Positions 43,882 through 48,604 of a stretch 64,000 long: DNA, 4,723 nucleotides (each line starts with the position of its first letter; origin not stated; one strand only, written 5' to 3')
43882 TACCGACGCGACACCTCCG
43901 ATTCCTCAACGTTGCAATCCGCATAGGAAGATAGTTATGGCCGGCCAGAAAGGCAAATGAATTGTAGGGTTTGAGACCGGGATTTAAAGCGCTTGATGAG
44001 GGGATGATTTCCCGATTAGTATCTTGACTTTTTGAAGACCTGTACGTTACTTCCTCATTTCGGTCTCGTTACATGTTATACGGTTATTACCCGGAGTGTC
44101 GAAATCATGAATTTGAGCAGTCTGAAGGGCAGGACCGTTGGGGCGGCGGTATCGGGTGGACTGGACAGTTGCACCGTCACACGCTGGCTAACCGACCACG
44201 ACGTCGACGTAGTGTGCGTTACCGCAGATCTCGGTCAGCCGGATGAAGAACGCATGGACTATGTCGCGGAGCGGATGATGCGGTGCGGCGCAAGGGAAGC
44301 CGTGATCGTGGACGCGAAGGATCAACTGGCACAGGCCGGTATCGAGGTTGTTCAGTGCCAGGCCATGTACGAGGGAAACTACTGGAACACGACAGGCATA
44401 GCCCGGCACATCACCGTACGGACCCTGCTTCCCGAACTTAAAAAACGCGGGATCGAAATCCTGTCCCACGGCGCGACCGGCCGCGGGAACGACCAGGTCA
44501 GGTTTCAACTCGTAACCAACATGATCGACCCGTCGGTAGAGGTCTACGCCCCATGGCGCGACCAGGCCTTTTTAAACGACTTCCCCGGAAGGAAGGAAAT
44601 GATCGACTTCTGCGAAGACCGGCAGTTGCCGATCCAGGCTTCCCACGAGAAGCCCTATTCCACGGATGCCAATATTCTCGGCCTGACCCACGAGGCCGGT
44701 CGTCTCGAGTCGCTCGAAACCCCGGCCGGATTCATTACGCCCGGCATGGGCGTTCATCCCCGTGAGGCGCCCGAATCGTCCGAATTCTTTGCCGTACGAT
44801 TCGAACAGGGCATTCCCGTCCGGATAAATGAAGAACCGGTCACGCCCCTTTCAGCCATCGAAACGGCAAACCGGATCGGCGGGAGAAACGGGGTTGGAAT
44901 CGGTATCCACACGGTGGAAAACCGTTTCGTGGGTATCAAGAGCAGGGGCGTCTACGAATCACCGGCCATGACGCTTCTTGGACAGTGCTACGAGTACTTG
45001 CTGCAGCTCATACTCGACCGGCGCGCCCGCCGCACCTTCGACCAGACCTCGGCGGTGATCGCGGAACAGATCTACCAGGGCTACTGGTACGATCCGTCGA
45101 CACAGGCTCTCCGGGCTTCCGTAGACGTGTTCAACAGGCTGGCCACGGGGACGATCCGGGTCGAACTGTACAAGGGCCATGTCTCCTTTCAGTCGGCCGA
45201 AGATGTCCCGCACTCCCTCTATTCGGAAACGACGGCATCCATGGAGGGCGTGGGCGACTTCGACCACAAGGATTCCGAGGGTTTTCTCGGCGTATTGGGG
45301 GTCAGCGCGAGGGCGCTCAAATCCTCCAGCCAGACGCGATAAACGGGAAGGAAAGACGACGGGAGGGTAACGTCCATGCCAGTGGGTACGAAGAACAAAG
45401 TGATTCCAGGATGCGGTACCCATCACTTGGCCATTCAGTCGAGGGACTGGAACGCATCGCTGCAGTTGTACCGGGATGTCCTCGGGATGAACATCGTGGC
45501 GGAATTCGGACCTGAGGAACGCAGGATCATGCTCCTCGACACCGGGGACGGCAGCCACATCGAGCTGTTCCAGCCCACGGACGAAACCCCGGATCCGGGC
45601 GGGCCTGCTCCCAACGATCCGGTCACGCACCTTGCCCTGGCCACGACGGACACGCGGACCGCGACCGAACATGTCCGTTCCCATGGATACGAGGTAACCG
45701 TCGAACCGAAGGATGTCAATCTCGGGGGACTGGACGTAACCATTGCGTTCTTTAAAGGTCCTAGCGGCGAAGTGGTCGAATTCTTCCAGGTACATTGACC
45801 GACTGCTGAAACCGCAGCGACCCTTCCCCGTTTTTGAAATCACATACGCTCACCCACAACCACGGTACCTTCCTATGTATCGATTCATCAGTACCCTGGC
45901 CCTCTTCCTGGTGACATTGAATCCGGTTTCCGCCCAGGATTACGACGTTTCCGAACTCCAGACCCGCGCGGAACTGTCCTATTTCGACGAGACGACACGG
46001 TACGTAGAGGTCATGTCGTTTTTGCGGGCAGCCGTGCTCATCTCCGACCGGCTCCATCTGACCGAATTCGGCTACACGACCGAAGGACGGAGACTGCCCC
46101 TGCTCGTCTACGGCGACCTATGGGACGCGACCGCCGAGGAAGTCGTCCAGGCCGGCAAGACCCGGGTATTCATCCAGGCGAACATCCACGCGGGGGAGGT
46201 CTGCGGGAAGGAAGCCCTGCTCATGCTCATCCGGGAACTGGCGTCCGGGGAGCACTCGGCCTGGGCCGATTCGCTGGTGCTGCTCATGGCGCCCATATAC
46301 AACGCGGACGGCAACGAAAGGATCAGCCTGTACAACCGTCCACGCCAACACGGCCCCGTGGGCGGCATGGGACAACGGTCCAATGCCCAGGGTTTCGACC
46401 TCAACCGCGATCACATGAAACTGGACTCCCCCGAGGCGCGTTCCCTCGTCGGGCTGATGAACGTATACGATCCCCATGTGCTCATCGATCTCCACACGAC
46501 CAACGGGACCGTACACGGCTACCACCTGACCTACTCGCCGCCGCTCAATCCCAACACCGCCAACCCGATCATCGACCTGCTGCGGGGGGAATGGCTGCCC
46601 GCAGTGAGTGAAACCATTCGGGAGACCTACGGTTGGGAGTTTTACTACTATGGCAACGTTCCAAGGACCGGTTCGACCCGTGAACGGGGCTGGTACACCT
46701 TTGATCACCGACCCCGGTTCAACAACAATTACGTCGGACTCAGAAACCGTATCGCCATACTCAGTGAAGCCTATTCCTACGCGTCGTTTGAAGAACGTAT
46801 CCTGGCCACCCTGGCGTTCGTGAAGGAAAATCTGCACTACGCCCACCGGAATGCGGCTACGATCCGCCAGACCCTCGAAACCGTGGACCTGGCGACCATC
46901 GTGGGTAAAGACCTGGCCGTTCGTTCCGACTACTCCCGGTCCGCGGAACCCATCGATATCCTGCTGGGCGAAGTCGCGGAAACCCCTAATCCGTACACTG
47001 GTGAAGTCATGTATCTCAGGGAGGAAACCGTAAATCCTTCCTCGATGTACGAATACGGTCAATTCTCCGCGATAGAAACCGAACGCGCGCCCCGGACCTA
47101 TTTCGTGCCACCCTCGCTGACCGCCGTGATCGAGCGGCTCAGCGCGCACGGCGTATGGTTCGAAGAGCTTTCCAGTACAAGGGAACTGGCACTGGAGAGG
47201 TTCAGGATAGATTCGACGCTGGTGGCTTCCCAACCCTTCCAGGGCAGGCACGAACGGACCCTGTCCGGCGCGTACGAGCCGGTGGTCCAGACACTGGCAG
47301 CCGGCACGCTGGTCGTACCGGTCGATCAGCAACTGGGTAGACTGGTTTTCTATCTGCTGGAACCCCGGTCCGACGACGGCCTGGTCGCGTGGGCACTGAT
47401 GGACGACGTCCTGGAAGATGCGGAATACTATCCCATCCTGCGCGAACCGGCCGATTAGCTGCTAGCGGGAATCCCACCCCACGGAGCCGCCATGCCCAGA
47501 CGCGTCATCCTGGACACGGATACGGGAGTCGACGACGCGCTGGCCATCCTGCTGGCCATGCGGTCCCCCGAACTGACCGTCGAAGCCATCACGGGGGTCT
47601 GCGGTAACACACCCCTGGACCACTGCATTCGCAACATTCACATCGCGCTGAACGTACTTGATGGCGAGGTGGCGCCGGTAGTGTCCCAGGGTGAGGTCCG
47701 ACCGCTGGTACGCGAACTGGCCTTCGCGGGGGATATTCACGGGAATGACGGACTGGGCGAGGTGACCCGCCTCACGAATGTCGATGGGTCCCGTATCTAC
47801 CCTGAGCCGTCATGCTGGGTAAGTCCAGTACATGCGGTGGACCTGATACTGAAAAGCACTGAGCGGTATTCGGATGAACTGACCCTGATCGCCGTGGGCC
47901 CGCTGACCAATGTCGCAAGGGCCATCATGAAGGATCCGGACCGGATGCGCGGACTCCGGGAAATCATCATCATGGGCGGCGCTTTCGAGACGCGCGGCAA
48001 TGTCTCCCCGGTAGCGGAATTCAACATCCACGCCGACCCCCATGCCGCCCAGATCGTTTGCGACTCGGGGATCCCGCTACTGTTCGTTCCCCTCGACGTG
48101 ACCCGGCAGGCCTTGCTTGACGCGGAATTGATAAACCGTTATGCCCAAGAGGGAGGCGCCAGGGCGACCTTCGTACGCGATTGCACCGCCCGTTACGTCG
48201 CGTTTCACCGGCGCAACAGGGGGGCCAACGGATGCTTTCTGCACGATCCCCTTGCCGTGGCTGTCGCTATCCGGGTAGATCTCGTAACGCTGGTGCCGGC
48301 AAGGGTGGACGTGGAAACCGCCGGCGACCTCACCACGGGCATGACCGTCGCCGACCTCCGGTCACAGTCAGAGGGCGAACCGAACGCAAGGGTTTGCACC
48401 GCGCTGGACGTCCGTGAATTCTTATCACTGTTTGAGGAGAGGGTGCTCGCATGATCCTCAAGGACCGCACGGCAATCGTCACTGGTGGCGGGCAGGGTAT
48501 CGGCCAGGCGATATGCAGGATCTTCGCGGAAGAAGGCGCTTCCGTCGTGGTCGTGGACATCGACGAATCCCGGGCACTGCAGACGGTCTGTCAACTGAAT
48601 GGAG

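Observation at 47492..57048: Ten co-directional, tightly packed enzyme genes: candidate catabolic operon for an unknown substrate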

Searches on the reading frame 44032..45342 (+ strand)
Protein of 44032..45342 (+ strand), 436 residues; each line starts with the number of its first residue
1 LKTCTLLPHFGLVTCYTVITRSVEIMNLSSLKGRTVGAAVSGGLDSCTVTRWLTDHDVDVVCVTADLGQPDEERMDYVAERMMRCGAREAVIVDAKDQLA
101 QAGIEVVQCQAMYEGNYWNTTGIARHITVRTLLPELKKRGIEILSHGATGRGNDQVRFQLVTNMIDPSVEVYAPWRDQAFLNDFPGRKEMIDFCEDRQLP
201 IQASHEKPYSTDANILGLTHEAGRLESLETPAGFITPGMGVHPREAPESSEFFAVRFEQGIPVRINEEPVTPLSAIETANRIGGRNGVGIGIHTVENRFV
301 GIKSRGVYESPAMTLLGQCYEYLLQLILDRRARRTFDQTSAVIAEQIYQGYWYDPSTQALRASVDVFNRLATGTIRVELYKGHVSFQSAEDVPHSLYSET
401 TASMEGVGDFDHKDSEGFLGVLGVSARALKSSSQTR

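Call 7: search_protein_families(library=pfam, proteins=[window:44032-45342:+])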
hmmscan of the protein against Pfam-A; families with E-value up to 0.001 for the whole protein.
window:44032-45342:+ (436 aa): 3 families
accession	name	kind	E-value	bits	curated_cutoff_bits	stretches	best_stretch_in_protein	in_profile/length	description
PF20979.2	Arginosuc_syn_C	-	2.7e-51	174.7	27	1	209-427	1-217/219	Arginosuccinate synthase C-terminal domain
PF00764.25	Arginosuc_synth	-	6.1e-37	127.6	27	1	38-200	4-162/162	Arginosuccinate synthase N-terminal HUP domain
PF00733.27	Asn_synthase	-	0.00058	20.1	21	1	34-126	18-108/354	Asparagine synthase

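Call 63: search_protein_families(library=ncbifam, proteins=[window:44032-45342:+], max_evalue=0.00001)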
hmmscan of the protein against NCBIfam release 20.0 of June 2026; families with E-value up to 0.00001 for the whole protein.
window:44032-45342:+ (436 aa): 6 families
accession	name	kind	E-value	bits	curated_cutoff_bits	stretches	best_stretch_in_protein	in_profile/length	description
TIGR00032.1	argG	equivalog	3.9e-110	368.8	268.2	1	36-430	2-390/394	argininosuccinate synthase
NF001770.0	PRK00509.1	equivalog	2.6e-104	349.4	334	1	38-432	9-397/401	argininosuccinate synthase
NF003779.0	PRK05370.1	equivalog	9.9e-83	278.4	657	1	32-410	10-395/448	argininosuccinate synthase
NF010392.0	PRK13820.1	equivalog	1.7e-69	234.7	512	1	35-433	4-392/395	argininosuccinate synthase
NF003385.0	PRK04527.1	equivalog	4.8e-45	153.9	603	1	36-427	6-390/401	argininosuccinate synthase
NF038212.1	argG_rel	exception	1.1e-22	80.4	425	1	22-388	3-360/381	argininosuccinate synthase-related protein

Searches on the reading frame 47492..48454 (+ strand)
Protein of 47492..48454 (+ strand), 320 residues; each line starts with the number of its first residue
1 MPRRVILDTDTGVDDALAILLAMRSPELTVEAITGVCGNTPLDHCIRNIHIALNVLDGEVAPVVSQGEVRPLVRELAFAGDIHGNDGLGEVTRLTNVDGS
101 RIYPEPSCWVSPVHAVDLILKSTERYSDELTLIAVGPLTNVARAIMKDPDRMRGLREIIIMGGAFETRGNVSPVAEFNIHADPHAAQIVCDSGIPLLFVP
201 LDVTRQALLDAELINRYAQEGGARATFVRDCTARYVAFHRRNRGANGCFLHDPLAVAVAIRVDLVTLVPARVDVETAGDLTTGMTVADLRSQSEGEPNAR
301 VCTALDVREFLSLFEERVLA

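Call 3: search_protein_families(library=pfam, proteins=[window:47492-48454:+])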
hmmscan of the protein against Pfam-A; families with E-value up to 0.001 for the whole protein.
window:47492-48454:+ (320 aa): 1 family
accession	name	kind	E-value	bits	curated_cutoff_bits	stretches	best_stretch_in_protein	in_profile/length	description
PF01156.24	IU_nuc_hydro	-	1.2e-91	307.9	34.2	1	5-311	1-296/297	Inosine-uridine preferring nucleoside hydrolase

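Call 4: search_protein_families(library=ncbifam, proteins=[window:47492-48454:+])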
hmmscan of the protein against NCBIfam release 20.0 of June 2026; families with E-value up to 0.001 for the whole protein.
window:47492-48454:+ (320 aa): 4 families
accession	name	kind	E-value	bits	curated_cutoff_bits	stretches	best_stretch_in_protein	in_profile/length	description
NF007761.0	PRK10443.1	equivalog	1.2e-68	231.5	433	1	1-318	1-307/311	pyrimidine-specific ribonucleoside hydrolase RihA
NF052221.1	UridNuclsHydUriH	equivalog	2.7e-67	227.2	450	1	5-317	2-305/310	uridine-preferring nucleoside hydrolase UriH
NF008036.0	PRK10768.1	equivalog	4.6e-65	219.7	382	1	3-318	3-300/304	ribonucleoside hydrolase RihC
NF007417.0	PRK09955.1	equivalog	8.2e-48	162.9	459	1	3-318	4-306/313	ribosylpyrimidine nucleosidase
